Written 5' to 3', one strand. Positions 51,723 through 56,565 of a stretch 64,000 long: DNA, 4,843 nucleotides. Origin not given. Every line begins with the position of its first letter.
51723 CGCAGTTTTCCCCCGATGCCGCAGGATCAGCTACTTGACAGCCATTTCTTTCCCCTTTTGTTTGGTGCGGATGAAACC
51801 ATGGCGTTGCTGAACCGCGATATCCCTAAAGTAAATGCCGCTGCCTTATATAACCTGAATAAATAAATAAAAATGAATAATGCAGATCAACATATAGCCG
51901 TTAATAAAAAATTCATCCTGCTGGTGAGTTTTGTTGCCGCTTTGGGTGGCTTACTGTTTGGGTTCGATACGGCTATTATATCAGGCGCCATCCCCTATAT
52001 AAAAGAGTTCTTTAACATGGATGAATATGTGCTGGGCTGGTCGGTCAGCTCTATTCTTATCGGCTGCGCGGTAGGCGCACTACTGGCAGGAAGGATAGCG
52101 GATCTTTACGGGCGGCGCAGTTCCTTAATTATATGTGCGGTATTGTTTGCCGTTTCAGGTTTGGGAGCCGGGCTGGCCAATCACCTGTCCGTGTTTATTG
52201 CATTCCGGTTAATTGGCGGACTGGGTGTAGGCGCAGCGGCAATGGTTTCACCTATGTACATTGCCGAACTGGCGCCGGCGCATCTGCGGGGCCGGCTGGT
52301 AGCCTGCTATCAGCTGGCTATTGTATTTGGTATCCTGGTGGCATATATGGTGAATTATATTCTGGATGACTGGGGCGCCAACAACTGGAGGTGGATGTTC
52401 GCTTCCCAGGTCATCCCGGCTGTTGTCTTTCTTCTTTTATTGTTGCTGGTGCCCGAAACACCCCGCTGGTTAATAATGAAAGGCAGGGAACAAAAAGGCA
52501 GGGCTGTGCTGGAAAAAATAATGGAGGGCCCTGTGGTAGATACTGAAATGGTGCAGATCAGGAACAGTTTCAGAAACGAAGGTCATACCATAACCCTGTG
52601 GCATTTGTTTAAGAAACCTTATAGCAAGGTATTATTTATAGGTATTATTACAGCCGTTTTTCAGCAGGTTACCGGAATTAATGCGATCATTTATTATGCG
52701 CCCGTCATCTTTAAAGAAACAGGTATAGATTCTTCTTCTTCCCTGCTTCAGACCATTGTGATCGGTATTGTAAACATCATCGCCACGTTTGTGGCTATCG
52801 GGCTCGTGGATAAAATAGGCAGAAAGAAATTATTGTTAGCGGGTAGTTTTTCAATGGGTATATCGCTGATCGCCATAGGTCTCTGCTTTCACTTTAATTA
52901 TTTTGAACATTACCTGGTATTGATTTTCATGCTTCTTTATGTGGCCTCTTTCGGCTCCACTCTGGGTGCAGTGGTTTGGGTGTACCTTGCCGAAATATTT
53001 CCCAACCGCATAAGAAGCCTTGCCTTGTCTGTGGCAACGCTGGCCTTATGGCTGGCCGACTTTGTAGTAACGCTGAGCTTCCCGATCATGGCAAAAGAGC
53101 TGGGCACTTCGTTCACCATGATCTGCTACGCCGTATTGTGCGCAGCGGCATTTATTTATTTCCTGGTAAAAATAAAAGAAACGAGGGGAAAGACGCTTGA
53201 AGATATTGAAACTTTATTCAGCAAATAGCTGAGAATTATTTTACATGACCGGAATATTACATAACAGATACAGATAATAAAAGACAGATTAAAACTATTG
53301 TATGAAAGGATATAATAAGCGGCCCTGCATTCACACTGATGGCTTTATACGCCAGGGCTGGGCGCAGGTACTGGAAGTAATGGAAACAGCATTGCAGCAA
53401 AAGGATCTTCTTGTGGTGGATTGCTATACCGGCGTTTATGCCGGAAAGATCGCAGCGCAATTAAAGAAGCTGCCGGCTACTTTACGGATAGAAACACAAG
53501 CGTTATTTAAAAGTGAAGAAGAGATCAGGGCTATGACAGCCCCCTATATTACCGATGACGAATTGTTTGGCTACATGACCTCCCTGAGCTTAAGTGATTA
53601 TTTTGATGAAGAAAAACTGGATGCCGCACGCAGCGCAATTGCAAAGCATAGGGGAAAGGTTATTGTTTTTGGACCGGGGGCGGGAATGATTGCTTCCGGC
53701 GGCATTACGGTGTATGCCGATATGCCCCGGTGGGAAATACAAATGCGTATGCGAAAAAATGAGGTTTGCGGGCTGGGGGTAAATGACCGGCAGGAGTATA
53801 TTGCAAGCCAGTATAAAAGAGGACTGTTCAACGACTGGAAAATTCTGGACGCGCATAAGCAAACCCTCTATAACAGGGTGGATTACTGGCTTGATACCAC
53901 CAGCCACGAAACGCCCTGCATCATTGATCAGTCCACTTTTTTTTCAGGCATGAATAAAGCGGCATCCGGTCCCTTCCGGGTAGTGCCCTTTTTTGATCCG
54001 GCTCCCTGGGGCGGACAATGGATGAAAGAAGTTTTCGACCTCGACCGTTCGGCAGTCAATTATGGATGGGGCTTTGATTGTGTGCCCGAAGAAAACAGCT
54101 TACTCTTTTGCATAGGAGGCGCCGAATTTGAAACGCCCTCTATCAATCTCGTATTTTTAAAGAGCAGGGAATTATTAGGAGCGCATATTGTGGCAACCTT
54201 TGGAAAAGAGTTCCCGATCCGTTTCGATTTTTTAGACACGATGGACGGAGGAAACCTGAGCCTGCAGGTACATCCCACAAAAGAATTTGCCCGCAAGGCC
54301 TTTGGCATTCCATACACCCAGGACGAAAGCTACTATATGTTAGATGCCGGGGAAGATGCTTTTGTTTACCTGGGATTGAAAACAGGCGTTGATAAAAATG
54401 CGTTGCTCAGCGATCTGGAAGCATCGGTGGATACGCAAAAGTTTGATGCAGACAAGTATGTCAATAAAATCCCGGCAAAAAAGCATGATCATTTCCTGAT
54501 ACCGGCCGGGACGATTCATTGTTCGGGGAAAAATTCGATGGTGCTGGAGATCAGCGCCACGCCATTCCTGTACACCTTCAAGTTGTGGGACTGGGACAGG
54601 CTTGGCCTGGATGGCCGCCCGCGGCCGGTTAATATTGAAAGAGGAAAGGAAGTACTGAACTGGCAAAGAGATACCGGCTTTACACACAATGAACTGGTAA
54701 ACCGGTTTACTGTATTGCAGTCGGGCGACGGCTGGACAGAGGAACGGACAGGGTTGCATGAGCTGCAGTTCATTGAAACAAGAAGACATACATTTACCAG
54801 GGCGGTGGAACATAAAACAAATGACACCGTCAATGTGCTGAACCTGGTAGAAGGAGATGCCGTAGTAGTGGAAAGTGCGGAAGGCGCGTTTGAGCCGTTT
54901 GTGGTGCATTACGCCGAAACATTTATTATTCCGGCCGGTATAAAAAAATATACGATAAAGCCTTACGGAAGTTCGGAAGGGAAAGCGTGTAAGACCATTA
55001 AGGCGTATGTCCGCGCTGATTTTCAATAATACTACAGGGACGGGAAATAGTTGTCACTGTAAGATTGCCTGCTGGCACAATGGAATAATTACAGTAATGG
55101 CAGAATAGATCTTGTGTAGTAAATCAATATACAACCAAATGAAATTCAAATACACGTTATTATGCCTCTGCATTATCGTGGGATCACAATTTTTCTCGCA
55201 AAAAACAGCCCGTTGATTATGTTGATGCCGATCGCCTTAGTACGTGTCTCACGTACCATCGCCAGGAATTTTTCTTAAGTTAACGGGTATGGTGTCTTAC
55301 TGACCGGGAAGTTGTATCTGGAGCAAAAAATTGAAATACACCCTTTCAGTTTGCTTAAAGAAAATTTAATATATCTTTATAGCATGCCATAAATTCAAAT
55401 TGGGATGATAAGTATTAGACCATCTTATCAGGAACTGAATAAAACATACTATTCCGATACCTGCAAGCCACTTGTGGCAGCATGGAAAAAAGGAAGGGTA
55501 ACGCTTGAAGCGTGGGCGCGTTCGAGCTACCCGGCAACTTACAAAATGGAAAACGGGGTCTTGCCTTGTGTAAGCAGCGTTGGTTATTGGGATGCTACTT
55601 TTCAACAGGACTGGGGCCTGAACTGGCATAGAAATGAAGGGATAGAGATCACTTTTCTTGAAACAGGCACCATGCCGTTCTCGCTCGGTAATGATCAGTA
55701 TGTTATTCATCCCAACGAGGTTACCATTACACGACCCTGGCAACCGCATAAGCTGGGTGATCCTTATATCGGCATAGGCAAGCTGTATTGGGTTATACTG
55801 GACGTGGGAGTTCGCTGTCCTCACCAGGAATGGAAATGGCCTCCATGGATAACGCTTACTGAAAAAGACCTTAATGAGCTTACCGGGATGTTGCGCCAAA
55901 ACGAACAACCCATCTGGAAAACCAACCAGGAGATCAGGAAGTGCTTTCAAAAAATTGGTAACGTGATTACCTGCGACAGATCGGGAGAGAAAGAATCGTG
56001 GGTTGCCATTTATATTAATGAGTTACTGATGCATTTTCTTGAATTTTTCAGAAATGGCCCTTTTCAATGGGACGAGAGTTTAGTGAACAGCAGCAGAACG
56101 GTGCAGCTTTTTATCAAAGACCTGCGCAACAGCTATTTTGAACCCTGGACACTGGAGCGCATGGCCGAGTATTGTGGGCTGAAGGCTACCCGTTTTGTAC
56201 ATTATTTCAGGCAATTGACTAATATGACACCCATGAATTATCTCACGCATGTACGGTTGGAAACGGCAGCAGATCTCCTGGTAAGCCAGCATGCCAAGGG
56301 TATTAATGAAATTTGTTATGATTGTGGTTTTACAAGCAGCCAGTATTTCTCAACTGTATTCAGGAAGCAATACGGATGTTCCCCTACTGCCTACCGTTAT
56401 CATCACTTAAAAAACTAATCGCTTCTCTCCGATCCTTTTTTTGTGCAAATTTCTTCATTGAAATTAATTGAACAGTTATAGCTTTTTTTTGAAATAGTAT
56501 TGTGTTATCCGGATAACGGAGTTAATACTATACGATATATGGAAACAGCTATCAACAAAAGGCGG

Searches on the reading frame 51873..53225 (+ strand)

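Call 20: search_protein_families(library=pfam, proteins=[window:51873-53225:+], max_evalue=0.00001)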
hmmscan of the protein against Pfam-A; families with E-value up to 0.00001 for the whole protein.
window:51873-53225:+ (451 aa): 3 families
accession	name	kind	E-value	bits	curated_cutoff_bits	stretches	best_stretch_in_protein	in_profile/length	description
PF00083.30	Sugar_tr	-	1.5e-128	430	22.3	1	18-449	1-452/452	Sugar (and other) transporter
PF07690.21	MFS_1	-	1.3e-49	169.5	33.4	2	23-352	2-303/347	Major Facilitator Superfamily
PF06609.19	TRI12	-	3.5e-08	32.8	23.2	1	62-216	88-239/599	Fungal trichothecene efflux pump (TRI12)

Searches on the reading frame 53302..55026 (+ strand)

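Call 20: search_protein_families(library=pfam, proteins=[window:53302-55026:+], max_evalue=0.00001)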
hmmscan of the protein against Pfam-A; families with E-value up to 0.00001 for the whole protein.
window:53302-55026:+ (575 aa): 0 families

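Call 48: search_protein_families(library=pfam, proteins=[window:53302-55026:+], max_evalue=0.01)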
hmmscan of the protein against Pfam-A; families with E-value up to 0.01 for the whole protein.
window:53302-55026:+ (575 aa): 2 families
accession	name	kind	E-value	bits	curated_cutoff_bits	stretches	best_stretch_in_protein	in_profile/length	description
PF20511.4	PMI_typeI_cat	-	0.0016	19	22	1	289-348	68-121/143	Phosphomannose isomerase type I, catalytic domain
PF21621.3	MPI_cupin_dom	-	0.0097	16.3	27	0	495-553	15-69/79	Mannose-6-phosphate isomerase, cupin domain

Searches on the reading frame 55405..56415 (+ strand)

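Call 48: search_protein_families(library=pfam, proteins=[window:55405-56415:+], max_evalue=0.01)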
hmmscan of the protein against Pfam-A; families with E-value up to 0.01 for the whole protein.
window:55405-56415:+ (337 aa): 4 families
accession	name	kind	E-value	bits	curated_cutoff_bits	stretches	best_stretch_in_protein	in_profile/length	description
PF12833.13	HTH_18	-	3.4e-21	75.8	33.6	1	253-331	1-78/80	Helix-turn-helix domain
PF00165.29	HTH_AraC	-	9.8e-18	64.3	26.6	2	300-331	11-41/42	Bacterial regulatory helix-turn-helix proteins, AraC family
PF07883.17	Cupin_2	-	0.0001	22.4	27.2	1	71-118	10-57/70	Cupin domain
PF02311.25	AraC_binding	-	0.0097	16.1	21.1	0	68-117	12-61/135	AraC-like ligand binding domain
